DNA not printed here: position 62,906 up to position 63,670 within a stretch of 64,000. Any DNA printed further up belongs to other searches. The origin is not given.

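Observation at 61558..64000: Three tandem type III secretion chaperone-like genes plus an effector-like gene on an actinobacterial backbone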

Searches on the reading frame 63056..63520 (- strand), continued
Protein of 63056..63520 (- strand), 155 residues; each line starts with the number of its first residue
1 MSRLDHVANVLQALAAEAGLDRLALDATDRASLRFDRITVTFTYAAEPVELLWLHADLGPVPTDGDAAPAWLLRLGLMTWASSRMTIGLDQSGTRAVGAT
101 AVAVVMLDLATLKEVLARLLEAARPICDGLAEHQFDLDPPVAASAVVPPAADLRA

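Call 40: search_dna_similar(query=L093:14399-15796:+, collection=plasmids, mode=protein, max_rows=12)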
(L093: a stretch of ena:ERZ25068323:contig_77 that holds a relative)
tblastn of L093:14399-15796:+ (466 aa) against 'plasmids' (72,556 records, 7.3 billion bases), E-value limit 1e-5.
Records with a match: 324; places in all: 349; records where one place covers at least 80% of the query: 315.
Best place of each record, by identity: <60% 324.
By first word of the organism name: Rhizobium 150; Sinorhizobium 82; Shinella 12; Sphingobium 12; Aminobacter 9; Ensifer 9; Paracoccus 7; Phyllobacterium 6; Novosphingobium 4; Skermanella 3; and 27 more.
By predicted mobility (MOB-suite, as given by PLSDB): non-mobilizable 198; mobilizable 96; conjugative 30.
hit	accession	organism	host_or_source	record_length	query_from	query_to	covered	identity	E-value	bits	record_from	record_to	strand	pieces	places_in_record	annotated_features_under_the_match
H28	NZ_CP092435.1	Rhizobium sp. K102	Phaseolus vulgaris,Cell culture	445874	7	457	97%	41.7%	7e-96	323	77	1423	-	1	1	FGGY-family carbohydrate kinase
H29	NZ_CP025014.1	Rhizobium leguminosarum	Lotus corniculatus,Bacteria culture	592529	1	457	98%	40.8%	5e-94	318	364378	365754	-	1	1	FGGY-family carbohydrate kinase | rhaM: L-rhamnose mutarotase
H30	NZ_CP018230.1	Rhizobium leguminosarum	Vavilovia formosa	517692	7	457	97%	41.3%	3e-93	316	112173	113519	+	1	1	FGGY-family carbohydrate kinase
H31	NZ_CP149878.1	Rhizobium sp. T1473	Medicago sativa,Cell Culture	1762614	1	457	98%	40.7%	1e-90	308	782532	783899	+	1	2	none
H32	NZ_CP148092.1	Rhizobium sp. T1470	Medicago sativa,cell culture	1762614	1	457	98%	40.7%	1e-90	308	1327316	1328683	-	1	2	none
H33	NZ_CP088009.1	Rhizobium sp. T136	Melilotus albus,Cell culture,root nodule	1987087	1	457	98%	40.7%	1e-90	308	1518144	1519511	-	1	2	none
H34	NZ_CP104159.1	Rhizobium sp. CB3060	Leucaena leucocephala,cell culture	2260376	7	454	96%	41.4%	2e-94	320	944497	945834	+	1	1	record has no annotation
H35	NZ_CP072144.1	Rhizobium sp. L51/94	Blueberry,cell culture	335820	7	454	96%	41.4%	1e-92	314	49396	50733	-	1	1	FGGY-family carbohydrate kinase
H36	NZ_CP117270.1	Rhizobium rhododendri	Rhododendron sp.,pure bacterial ...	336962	7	454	96%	41.4%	1e-92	314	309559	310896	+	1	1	FGGY-family carbohydrate kinase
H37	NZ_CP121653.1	Rhizobium sp. CB3171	Calliandra calothyrsus,cell culture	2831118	7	454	96%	41.4%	3e-90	307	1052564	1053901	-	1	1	record has no annotation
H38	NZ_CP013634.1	Rhizobium sp. N324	Phaseolus vulgaris,Whole ...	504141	7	457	97%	41.0%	2e-93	317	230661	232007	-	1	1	FGGY-family carbohydrate kinase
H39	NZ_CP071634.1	Rhizobium sp. NZLR1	lentil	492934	7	457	97%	41.0%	1e-92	314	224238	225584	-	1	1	FGGY-family carbohydrate kinase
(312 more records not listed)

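Call 49: search_dna_similar(query=L002:10705-11889:-, collection=plasmids, mode=protein, max_rows=10)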
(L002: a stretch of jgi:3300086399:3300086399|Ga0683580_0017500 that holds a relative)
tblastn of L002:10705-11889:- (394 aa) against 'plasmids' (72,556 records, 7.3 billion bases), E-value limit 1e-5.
Records with a match: 432; places in all: 672; records where one place covers at least 80% of the query: 186.
Best place of each record, by identity: <60% 432.
By first word of the organism name: Ralstonia 135; Sinorhizobium 74; Rhizobium 66; Azospirillum 22; Agrobacterium 13; Paraburkholderia 13; Sulfitobacter 12; Shinella 11; Ensifer 8; Methylobacterium 7; and 39 more.
By predicted mobility (MOB-suite, as given by PLSDB): non-mobilizable 182; conjugative 128; mobilizable 122.
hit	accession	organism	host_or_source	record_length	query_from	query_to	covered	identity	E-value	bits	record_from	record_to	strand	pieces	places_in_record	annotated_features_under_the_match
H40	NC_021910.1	Rhizobium etli bv. mimosae str. Mim1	Mimosa affinis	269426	1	394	100%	39.5%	3e-66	235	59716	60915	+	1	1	ABC transporter substrate-binding protein | branched-chain amino acid ABC transporter permease | cyclase family protein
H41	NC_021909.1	Rhizobium etli bv. mimosae str. Mim1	Mimosa affinis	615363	4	394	99%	39.6%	6e-65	231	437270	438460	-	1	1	ABC transporter substrate-binding protein | branched-chain amino acid ABC transporter permease | cyclase family protein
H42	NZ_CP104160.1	Rhizobium sp. CB3060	Leucaena leucocephala,cell culture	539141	1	385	98%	40.2%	2e-64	230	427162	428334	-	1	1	ABC transporter substrate-binding protein | branched-chain amino acid ABC transporter permease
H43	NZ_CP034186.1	Deinococcus psychrotolerans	whole organism,R2A medium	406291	7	394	98%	38.1%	6e-68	240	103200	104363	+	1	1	ABC transporter substrate-binding protein | cyclase family protein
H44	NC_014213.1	Allomeiothermus silvanus DSM 9946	hot spring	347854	33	394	92%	39.6%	4e-67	237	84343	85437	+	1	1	ABC transporter substrate-binding protein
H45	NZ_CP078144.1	Nitratireductor kimnyeongensis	Isolate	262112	11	389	96%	36.6%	8e-59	213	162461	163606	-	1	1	ABC transporter substrate-binding protein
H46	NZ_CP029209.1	Nitratireductor sp. OM-1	-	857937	24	389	93%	37.8%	8e-59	213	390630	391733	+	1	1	ABC transporter substrate-binding protein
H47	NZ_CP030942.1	Nitratireductor thuwali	-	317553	29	379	89%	38.8%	8e-57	207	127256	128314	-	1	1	ABC transporter substrate-binding protein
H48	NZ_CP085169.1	Sulfitobacter sp. DSM 110093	cell culture,Sediment from the Channel ...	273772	32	379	88%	38.0%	5e-55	202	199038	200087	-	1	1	ABC transporter substrate-binding protein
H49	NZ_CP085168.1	Sulfitobacter sp. DSM 110093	cell culture,Sediment from the Channel ...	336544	32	379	88%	38.0%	5e-55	202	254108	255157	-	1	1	ABC transporter substrate-binding protein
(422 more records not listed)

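Call 50: search_dna_similar(query=L002:7612-8622:-, collection=plasmids, mode=protein, max_rows=10)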
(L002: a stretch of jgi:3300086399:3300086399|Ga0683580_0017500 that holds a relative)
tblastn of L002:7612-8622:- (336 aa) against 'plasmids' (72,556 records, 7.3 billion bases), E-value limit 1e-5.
Records with a match: 993; places in all: 1579; records where one place covers at least 80% of the query: 713.
Best place of each record, by identity: 60-80% 2; <60% 991.
By first word of the organism name: Streptomyces 208; Ralstonia 130; Rhizobium 104; Sinorhizobium 65; Rhodococcus 45; Bacillus 34; Agrobacterium 31; Burkholderia 30; Sphingobium 19; Paraburkholderia 16; and 101 more.
By predicted mobility (MOB-suite, as given by PLSDB): non-mobilizable 568; mobilizable 217; conjugative 208.
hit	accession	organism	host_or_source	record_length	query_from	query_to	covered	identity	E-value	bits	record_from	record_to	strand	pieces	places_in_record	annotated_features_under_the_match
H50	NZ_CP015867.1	Streptomyces parvulus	-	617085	6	329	96%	39.5%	1e-41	161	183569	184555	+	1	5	FAD-dependent oxidoreductase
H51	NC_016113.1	Streptantibioticus cattleyicolor NRRL 8057 = DSM 46488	-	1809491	5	335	99%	38.6%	7e-34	139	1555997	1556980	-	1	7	none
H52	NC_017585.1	Streptantibioticus cattleyicolor NRRL 8057 = DSM 46488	-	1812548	5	335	99%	38.6%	7e-34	139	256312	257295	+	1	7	none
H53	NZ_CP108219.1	Streptomyces coelicoflavus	-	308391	5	329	97%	39.1%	1e-32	135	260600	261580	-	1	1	monooxygenase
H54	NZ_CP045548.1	Streptomyces sp. SYP-A7193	cell culture,soil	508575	5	329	97%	38.9%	6e-33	136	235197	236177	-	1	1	monooxygenase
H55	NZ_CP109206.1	Streptomyces anthocyanicus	-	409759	5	329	97%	38.9%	6e-33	136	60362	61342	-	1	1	monooxygenase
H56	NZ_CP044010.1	Rhizobium sp. BG6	Prosopis cineraria,pure bacterial ...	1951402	5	319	94%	40.1%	5e-46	174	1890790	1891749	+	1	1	none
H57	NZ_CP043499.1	Rhizobium grahamii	Prosopis cineraria,pure bacterial ...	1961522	5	319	94%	40.1%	5e-46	174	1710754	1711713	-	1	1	none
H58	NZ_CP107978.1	Streptomyces coelicoflavus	-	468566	5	329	97%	38.8%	2e-32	135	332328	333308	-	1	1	monooxygenase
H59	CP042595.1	Streptomyces albogriseolus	single cell,soil from Chengdu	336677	5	329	97%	38.7%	5e-40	157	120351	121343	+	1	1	record has no annotation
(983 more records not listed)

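Call 59: search_protein_families(library=pfam, max_evalue=0.05, proteins=[L094:322-765:-, L094:765-1589:-, L094:1644-2156:-, L094:2140-3003:-, L094:3052-3552:-, L094:3616-4125:-, L094:4089-4298:-, L094:4378-4794:-, L094:5425-5607:+])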
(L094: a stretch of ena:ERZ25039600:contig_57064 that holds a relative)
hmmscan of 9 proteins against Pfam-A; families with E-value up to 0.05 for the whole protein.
L094:322-765:- (148 aa): 0 families

L094:765-1589:- (275 aa): 0 families

L094:1644-2156:- (171 aa): 1 family
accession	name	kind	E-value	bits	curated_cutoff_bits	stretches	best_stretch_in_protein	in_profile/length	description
PF04888.17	SseC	-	9.6e-05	22.5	30.2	1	70-166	217-306/312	Secretion system effector C (SseC) like family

L094:2140-3003:- (288 aa): 3 families
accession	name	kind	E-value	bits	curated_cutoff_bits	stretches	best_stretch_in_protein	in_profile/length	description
PF04888.17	SseC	-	8.3e-09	35.9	30.2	1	75-268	2-213/312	Secretion system effector C (SseC) like family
PF11696.13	DUF3292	-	0.0088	14.9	25.7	1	62-149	406-495/648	Protein of unknown function (DUF3292)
PF22946.1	SPEF2_D5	-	0.045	14.1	27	0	71-146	29-104/134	CPC1/SPEF2 domain D5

L094:3052-3552:- (167 aa): 7 families
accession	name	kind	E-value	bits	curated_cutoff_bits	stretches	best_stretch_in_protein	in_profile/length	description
PF23914.1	TPR_CcmH_CycH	-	6.4e-05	23.3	42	1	71-145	49-123/158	Cytochrome c-type biogenesis protein H TPR domain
PF14559.12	TPR_19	-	8.8e-05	23.2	25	1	105-148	24-67/68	Tetratricopeptide repeat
PF13371.12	TPR_9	-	0.0011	19.4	35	0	51-94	8-51/73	Tetratricopeptide repeat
PF13428.12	TPR_14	-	0.0019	19.2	23.5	0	111-148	6-43/44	Tetratricopeptide repeat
PF00515.34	TPR_1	-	0.0026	17.9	27.8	0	111-134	6-29/34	Tetratricopeptide repeat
PF07720.18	TPR_3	-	0.0095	16.5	20.7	0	38-67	1-30/34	Tetratricopeptide repeat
PF07719.23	TPR_2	-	0.014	15.9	27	0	41-61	4-24/34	Tetratricopeptide repeat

L094:3616-4125:- (170 aa): 0 families

L094:4089-4298:- (70 aa): 0 families

L094:4378-4794:- (139 aa): 0 families

L094:5425-5607:+ (61 aa): 1 family
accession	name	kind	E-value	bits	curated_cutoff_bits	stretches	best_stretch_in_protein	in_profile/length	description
PF05932.18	CesT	-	1.9e-05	25.2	22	1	2-40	79-117/119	Tir chaperone protein (CesT) family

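Call 60: find_related_loci(query=A1, collection=metagenome_contigs, flank=10000)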
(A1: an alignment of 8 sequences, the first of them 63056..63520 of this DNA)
Query A1 (155 aa) in metagenome_contigs; peptide patterns used: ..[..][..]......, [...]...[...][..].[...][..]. (x = any residue, [..] = any of these).
145 stretches matched a pattern; 1 encode a relative of the query (tblastn E <= 1e-3); 1 distinct loci.
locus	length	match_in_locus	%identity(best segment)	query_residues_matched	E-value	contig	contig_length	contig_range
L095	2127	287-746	61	1-152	9e-43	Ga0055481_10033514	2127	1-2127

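Call 61: find_encoding_contigs(protein=P0133, flank=10000, max_places=3)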
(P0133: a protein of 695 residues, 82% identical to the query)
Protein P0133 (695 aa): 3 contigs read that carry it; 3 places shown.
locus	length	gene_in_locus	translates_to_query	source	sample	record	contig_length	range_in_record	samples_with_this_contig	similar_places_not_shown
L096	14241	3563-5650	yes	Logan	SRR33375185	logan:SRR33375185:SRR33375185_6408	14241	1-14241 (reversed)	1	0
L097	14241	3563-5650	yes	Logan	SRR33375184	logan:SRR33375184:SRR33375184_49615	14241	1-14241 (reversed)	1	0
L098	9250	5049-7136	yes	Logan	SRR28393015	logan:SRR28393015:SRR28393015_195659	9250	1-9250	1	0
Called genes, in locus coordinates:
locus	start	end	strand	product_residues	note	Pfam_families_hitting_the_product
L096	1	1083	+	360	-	?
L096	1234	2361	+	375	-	PF07201:HrpJ, PF09059:TyeA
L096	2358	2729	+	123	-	PF21665:Type_III_SycN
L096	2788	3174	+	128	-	PF09474:Type_III_YscX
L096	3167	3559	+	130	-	PF13432:TPR_16 (weak), PF07719:TPR_2 (faint), PF13174:TPR_6 (faint), PF13181:TPR_8 (faint), PF13428:TPR_14 (weak), PF13432:TPR_16 (weak), PF14559:TPR_19 (weak)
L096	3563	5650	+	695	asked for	PF00771:FHIPEP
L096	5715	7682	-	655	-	-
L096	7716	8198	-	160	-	PF05932:CesT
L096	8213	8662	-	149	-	PF05932:CesT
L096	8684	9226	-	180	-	PF05932:CesT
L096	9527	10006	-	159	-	-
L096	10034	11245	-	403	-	PF07690:MFS_1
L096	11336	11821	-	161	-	PF07883:Cupin_2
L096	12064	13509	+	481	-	PF07992:Pyr_redox_2, PF00070:Pyr_redox, PF22366:NDH2_C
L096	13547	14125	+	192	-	PF00578:AhpC-TSA, PF08534:Redoxin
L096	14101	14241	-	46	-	?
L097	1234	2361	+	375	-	PF07201:HrpJ, PF09059:TyeA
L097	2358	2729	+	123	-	PF21665:Type_III_SycN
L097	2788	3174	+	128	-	PF09474:Type_III_YscX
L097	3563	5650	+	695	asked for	PF00771:FHIPEP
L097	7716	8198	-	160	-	PF05932:CesT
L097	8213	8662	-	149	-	PF05932:CesT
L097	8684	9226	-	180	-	PF05932:CesT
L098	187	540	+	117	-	PF05932:CesT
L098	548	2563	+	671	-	PF21304:T3S_SPI-1_N0, PF03958:Secretin_N, PF00263:Secretin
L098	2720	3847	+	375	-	PF07201:HrpJ, PF09059:TyeA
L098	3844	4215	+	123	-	PF21665:Type_III_SycN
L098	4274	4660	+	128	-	PF09474:Type_III_YscX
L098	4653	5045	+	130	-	PF13432:TPR_16 (weak), PF07719:TPR_2 (faint), PF13174:TPR_6 (faint), PF13181:TPR_8 (faint), PF13428:TPR_14 (weak), PF13432:TPR_16 (weak), PF14559:TPR_19 (weak)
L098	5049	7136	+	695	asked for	PF00771:FHIPEP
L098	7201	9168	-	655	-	-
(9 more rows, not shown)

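Call 62: find_encoding_contigs(protein=P0129, flank=10000, max_places=2)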
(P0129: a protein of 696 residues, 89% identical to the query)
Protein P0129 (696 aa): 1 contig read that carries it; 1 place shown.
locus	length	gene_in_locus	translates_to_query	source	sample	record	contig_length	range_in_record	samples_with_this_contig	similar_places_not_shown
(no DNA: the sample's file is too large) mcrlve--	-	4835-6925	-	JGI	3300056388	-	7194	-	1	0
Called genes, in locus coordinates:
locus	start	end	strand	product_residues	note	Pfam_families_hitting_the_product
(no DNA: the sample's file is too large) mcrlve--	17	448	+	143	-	PF05932:CesT (weak)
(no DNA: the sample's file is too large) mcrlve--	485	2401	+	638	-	PF21304:T3S_SPI-1_N0, PF03958:Secretin_N, PF00263:Secretin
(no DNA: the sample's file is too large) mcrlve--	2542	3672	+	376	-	PF07201:HrpJ, PF09059:TyeA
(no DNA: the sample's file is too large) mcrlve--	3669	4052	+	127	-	PF21665:Type_III_SycN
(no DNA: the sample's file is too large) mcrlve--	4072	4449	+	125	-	PF09474:Type_III_YscX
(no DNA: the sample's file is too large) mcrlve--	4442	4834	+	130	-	PF12895:ANAPC3 (faint), PF14559:TPR_19 (faint), PF07719:TPR_2 (faint), PF07721:TPR_4 (faint), PF13174:TPR_6 (faint), PF13428:TPR_14 (weak), PF13432:TPR_16 (weak), PF13424:TPR_12 (weak), +1 more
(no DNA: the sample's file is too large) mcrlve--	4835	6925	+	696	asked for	PF00771:FHIPEP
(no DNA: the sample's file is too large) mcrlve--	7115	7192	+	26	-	?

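Call 64: search_dna_similar(query=L096:12064-13506:+, collection=plasmids, mode=protein, max_rows=12)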
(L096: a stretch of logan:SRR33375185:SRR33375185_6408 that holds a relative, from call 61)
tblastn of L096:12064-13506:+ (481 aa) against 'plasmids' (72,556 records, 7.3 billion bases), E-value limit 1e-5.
Records with a match: 604; places in all: 684; records where one place covers at least 80% of the query: 277.
Best place of each record, by identity: 60-80% 27; <60% 577.
By first word of the organism name: Rhizobium 78; Sinorhizobium 76; Streptomyces 40; Escherichia 39; Enterobacter 31; Klebsiella 23; Citrobacter 18; Thermus 18; Acinetobacter 15; Paraburkholderia 14; and 94 more.
By predicted mobility (MOB-suite, as given by PLSDB): non-mobilizable 281; conjugative 204; mobilizable 119.
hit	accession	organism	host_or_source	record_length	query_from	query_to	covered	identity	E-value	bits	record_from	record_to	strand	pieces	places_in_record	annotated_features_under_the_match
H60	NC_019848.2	Sinorhizobium meliloti GR4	-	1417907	23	428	84%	62.0%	4e-139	449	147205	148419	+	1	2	record has no annotation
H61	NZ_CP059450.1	Azospirillum brasilense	Prokaryotes,soil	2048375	36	424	81%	64.2%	1e-130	424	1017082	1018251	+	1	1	none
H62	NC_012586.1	Sinorhizobium fredii NGR234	-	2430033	23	427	84%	61.4%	4e-136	440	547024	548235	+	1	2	record has no annotation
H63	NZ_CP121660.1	Sinorhizobium terangae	Desmanthus virgatus,cell culture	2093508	23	427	84%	61.4%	2e-131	426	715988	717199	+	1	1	none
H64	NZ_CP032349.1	Azospirillum brasilense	soil sample,Agricultural field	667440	40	424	80%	64.6%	1e-129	421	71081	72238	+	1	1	FAD-dependent oxidoreductase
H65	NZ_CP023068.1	Sinorhizobium sojae CCBAU 05684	G.max,nodule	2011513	23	422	83%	61.7%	1e-130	424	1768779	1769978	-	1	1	record has no annotation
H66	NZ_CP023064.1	Sinorhizobium sp. CCBAU 05631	G.max,nodule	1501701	23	422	83%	61.7%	1e-128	419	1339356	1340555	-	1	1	record has no annotation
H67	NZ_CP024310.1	Sinorhizobium fredii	Phaseolus vulgaris,cell culture,plant ...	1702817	23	422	83%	61.4%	1e-127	416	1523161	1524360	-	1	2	record has no annotation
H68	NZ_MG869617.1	Polaromonas sp. E3S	Ecology Glacier, King George Island, ...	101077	23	422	83%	60.6%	4e-137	443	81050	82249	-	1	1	NAD(P)/FAD-dependent oxidoreductase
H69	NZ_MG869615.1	Polaromonas sp. E10S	Ecology Glacier, King George Island, ...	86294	23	422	83%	60.6%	4e-137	443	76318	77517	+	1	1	NAD(P)/FAD-dependent oxidoreductase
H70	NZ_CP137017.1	Sinorhizobium fredii GR64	Phaseolus vulgaris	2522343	23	422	83%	60.4%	6e-127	414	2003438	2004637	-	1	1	record has no annotation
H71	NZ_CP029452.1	Sinorhizobium fredii CCBAU 25509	Glycine soja,cell culture,plant root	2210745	23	422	83%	60.2%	3e-127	414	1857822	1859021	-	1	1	record has no annotation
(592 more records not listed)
